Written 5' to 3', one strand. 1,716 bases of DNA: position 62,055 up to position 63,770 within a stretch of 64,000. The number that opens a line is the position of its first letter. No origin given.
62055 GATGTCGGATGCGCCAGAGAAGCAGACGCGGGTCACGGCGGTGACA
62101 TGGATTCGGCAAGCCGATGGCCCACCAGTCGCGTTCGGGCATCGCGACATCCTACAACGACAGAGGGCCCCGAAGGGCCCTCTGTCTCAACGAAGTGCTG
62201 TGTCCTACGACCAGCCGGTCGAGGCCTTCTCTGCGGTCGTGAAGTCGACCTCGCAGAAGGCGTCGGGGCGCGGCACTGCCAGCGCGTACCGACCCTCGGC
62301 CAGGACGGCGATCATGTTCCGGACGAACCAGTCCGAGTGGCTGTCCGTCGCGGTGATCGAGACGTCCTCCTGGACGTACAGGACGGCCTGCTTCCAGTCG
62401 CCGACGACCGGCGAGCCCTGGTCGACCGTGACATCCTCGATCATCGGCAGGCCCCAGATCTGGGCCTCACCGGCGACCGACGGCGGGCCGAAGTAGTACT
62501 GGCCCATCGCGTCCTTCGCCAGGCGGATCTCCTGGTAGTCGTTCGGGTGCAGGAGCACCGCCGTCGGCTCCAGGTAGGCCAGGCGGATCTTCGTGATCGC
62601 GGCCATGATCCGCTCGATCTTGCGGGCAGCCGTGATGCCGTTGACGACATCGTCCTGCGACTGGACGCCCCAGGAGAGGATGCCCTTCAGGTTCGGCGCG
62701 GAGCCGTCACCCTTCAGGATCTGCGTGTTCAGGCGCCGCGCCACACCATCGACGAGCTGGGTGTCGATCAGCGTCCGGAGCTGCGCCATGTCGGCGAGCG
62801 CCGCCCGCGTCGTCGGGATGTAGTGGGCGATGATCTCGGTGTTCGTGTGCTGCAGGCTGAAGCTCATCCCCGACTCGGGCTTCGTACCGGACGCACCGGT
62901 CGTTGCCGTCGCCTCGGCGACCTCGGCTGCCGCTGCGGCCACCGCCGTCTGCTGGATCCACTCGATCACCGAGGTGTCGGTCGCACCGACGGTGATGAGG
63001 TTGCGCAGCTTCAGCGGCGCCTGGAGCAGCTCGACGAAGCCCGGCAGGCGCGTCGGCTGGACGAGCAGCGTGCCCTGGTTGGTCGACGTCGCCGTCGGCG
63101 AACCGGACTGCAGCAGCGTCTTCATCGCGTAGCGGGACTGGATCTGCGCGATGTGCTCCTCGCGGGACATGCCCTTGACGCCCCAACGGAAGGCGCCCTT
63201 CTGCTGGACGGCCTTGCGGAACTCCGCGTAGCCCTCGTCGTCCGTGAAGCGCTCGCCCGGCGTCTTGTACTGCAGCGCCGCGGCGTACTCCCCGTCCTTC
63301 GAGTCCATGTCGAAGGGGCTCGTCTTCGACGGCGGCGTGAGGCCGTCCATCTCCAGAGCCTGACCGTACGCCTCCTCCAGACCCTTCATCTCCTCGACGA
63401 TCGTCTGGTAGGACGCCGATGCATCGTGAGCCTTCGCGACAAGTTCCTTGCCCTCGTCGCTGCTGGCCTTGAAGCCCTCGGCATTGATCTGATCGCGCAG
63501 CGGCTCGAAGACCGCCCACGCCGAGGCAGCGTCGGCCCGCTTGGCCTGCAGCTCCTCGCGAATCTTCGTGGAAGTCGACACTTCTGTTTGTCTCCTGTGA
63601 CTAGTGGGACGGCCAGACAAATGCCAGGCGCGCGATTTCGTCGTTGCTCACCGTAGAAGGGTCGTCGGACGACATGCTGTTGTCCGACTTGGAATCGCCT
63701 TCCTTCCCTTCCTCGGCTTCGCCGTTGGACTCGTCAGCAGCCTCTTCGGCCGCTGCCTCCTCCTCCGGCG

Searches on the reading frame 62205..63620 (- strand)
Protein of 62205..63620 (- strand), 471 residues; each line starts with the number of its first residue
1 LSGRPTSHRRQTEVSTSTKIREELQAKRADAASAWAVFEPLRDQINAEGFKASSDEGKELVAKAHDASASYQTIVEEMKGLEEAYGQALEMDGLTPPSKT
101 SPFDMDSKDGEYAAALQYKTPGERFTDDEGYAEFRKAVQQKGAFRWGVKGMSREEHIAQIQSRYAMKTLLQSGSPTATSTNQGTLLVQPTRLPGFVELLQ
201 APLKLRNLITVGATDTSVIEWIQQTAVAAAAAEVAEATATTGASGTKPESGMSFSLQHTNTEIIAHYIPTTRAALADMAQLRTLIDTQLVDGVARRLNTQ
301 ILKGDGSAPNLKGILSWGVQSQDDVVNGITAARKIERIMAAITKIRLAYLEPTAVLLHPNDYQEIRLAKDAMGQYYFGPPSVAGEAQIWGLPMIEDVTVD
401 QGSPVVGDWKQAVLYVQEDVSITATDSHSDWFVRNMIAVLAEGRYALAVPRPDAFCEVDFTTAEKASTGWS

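Call 14: search_protein_families(library=phrogs, proteins=[window:62205-63620:-], max_evalue=0.001)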
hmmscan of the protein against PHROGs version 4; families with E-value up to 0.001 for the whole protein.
window:62205-63620:- (471 aa): 3 families
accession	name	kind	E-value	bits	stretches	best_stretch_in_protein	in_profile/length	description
phrog_10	-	head and packaging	1.5e-58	200.4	1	20-466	264-641/752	major head protein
phrog_617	-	head and packaging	9.8e-14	52.1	1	83-456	263-619/626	major head protein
phrog_2263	-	head and packaging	1.3e-08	35.2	1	66-463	178-546/551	major head protein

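Call 17: search_dna_similar(query=window:62205-63620:-, collection=phages, mode=protein, max_rows=25)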
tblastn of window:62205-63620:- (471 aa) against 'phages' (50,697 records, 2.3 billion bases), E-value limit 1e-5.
Records with a match: 1020; places in all: 1020; records where one place covers at least 80% of the query: 43.
Best place of each record, by identity: <60% 1020.
By first word of the organism name: Mycobacterium 230; Salinibacter 184; Arthrobacter 160; Microbacterium 94; Gordonia 64; Pseudomonas 44; Escherichia 35; Vibrio 26; Moraxella 23; Xanthomonas 17; and 37 more.
By host as written in the record: Salinibacter ruber M8 184; Mycobacterium smegmatis mc2 155 174; Arthrobacter sp. ATCC 21022 104; Microbacterium foliorum NRRL B-24224 53; Gordonia terrae 3612 41; Microbacterium foliorum NRRL B-24224 SEA 31; Escherichia coli 28; Moraxella catarrhalis 23; and 149 more.
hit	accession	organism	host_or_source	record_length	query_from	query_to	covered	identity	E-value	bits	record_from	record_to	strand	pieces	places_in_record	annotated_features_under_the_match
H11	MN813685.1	Gordonia phage Gudmit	Gordonia terrae 3612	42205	59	457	85%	33.7%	2e-49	187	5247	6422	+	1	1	7: major capsid protein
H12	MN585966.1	Gordonia phage Faith5x5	Gordonia terrae CAG3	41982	50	461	87%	32.3%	7e-45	174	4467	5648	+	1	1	6: major capsid protein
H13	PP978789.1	Arthrobacter phage JanetJ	Arthrobacter globiformis B-2979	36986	31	459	91%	30.9%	7e-40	159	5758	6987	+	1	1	7: major capsid protein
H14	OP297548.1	Gordonia phage Lton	Gordonia terrae 3612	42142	42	459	89%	31.6%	1e-43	170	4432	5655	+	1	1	6: major capsid protein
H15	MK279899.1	Arthrobacter phage Maja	Arthrobacter globiformis B-2979 SEA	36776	59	470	87%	31.9%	3e-41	163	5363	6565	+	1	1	6: major capsid protein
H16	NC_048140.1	Arthrobacter phage Maja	Arthrobacter globiformis B-2979 SEA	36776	59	470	87%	31.9%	3e-41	163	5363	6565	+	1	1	6: major capsid protein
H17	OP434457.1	Gordonia phage OneDirection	Gordonia terrae 3612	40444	43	461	89%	31.3%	6e-44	171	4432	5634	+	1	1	6: major capsid protein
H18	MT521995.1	Gordonia phage Moosehead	Gordonia terrae 3612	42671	56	461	86%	32.2%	7e-44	171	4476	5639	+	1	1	6: major capsid protein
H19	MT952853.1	Arthrobacter phage Orcanus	Arthrobacter globiformis NRRL B-2979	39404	50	461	87%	31.7%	7e-41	162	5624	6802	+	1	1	7: major capsid protein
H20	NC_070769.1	Arthrobacter phage MargaretKali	Arthrobacter sp. ATCC 21022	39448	56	459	86%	32.2%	6e-42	165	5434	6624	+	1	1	7: major capsid protein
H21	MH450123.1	Arthrobacter phage MargaretKali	Arthrobacter sp. ATCC 21022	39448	56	459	86%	32.2%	6e-42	165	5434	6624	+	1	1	7: major capsid protein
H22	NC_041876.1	Arthrobacter phage Galaxy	Arthrobacter sp. ATCC 21022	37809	50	458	87%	31.5%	1e-40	161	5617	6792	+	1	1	7: major capsid subunit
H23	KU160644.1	Arthrobacter phage Galaxy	Arthrobacter sp. ATCC 21022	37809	50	458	87%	31.5%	1e-40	161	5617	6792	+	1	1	7: major capsid protein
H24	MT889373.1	Arthrobacter phage Brynnie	Arthrobacter globiformis B-2979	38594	50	458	87%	31.0%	1e-39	158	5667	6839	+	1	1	7: major capsid protein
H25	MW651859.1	Pseudomonas phage vB_PstS-pAN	Pseudomonas stutzeri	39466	41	471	92%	29.2%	1e-30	132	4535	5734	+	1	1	major capsid protein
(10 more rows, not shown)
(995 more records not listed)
